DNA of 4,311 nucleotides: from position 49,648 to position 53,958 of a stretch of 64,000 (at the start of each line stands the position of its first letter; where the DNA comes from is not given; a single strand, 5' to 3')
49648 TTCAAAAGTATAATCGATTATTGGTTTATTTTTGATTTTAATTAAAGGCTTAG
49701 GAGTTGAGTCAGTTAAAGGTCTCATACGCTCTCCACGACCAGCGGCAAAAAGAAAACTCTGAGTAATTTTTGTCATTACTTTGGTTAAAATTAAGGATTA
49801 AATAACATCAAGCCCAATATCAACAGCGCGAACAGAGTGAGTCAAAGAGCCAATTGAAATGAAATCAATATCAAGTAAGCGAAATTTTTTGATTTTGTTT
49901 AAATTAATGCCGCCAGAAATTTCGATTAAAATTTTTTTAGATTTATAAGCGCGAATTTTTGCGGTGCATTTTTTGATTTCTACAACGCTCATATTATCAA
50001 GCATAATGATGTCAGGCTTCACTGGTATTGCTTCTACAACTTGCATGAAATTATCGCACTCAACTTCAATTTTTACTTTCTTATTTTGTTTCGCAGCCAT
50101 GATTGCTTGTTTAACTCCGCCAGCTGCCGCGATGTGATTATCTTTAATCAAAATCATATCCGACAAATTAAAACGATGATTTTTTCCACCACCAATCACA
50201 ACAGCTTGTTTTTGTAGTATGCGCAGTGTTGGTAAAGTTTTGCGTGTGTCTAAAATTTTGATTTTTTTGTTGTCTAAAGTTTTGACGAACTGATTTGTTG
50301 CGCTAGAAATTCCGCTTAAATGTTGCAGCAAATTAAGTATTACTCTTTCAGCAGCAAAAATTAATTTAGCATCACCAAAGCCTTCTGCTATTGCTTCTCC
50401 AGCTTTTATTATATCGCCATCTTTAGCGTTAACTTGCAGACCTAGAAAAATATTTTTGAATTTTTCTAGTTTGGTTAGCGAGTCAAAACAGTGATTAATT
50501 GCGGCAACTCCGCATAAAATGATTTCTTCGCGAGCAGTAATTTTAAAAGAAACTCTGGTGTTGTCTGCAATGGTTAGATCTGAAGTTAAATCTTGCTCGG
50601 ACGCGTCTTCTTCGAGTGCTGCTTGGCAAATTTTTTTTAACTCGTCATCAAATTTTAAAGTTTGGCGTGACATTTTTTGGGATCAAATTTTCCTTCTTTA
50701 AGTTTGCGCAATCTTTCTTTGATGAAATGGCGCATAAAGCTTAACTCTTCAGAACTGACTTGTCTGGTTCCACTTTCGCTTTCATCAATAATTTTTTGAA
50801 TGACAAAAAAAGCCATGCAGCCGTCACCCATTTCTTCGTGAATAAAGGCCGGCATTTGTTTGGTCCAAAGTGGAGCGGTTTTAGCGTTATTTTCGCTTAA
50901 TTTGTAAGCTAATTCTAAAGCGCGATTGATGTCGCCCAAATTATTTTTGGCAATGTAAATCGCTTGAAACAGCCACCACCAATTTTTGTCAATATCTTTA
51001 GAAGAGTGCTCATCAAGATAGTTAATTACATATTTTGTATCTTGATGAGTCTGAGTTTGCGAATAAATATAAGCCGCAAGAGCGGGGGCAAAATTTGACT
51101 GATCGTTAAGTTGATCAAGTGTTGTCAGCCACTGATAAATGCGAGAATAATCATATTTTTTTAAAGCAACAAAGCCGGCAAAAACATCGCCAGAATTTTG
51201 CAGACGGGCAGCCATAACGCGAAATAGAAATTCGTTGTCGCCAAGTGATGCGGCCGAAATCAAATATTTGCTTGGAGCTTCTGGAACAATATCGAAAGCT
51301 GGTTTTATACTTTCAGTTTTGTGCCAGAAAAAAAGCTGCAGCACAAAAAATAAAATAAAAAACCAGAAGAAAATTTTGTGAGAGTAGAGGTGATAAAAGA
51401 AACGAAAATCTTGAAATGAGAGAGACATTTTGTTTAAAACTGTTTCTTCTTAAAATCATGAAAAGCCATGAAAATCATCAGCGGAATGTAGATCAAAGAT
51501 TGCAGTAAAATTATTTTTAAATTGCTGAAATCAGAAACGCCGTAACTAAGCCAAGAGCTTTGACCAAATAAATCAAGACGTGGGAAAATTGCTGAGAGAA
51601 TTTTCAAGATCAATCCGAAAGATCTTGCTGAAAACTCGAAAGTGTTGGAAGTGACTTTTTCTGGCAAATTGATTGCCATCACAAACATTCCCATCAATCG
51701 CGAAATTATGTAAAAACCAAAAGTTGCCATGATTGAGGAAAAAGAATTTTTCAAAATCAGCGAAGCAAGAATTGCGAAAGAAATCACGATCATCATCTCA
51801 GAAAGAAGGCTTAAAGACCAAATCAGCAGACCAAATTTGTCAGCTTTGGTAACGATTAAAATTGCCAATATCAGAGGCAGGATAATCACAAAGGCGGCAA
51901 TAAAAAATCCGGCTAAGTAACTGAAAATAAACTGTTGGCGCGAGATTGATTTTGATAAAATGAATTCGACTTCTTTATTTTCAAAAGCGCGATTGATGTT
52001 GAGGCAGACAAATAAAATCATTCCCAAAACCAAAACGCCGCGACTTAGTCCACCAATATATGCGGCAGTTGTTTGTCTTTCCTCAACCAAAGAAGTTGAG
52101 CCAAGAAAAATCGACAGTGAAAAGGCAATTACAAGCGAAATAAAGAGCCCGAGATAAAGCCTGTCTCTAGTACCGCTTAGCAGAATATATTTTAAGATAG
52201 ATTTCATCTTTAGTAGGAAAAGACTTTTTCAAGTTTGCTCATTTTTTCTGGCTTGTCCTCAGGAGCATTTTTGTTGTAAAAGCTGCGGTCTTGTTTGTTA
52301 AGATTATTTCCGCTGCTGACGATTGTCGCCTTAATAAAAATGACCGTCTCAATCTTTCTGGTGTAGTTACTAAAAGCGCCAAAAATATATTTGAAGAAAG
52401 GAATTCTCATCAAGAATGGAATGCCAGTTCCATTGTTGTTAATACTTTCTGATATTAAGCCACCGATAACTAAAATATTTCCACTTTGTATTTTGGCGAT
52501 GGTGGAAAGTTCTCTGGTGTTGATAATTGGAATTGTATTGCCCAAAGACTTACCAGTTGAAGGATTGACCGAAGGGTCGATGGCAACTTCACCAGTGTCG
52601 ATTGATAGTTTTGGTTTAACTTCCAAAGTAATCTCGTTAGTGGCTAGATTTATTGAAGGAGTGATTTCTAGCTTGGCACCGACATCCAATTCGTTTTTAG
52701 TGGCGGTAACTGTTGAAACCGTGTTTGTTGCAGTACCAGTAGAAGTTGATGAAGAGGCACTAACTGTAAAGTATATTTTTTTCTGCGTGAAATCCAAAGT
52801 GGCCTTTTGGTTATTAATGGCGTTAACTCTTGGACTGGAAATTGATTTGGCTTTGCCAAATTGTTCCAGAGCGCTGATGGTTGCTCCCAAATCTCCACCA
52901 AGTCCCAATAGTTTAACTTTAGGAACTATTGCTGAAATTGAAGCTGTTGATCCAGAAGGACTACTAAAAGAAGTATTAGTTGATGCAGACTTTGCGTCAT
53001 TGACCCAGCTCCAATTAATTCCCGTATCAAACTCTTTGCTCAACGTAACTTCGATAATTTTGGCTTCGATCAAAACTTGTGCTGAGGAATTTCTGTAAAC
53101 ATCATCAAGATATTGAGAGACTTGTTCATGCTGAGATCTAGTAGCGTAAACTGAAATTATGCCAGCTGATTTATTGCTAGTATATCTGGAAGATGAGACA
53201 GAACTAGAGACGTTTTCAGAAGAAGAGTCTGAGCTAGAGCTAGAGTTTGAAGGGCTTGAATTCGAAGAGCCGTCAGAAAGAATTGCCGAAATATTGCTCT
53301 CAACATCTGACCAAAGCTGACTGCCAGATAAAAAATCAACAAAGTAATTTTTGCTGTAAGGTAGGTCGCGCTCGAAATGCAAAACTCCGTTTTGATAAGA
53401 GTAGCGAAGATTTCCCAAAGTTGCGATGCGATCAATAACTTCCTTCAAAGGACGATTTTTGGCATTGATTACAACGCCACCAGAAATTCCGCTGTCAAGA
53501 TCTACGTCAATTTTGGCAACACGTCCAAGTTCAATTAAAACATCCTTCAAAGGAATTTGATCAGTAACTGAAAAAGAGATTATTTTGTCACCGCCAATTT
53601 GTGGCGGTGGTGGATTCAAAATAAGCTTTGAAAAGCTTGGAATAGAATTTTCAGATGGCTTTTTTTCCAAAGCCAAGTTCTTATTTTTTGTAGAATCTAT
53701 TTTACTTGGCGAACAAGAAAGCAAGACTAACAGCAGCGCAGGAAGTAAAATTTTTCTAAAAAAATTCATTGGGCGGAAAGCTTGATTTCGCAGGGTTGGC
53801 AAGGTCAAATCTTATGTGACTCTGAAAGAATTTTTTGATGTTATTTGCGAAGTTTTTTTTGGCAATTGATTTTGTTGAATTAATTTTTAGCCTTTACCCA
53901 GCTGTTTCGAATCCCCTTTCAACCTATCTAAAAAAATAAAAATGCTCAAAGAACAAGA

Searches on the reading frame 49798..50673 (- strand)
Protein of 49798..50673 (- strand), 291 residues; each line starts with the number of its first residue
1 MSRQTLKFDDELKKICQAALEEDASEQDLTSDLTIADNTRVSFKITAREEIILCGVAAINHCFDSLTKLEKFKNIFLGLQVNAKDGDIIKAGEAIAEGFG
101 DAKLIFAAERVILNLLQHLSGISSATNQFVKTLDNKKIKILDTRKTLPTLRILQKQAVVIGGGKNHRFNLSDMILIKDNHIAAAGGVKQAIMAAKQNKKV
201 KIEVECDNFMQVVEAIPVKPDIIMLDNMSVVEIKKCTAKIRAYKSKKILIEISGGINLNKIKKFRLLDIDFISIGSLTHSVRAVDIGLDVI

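Call 12: search_protein_families(library=pfam, proteins=[window:49798-50673:-])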
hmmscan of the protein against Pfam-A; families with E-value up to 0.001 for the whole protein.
window:49798-50673:- (291 aa): 2 families
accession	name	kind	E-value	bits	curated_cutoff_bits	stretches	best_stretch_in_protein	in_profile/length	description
PF01729.25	QRPTase_C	-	3.2e-59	199.9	23.1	1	122-289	1-169/169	Quinolinate phosphoribosyl transferase, C-terminal domain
PF02749.22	QRPTase_N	-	2.2e-16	60.3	27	1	28-120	1-82/82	Quinolinate phosphoribosyl transferase, N-terminal domain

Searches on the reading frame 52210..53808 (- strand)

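Call 12: search_protein_families(library=pfam, proteins=[window:52210-53808:-])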
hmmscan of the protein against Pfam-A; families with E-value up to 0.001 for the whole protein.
window:52210-53808:- (532 aa): 1 family
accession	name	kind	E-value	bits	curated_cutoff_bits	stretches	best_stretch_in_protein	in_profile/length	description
PF00263.26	Secretin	-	2.6e-33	115.4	27.5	1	313-497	1-168/169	Bacterial type II and III secretion system protein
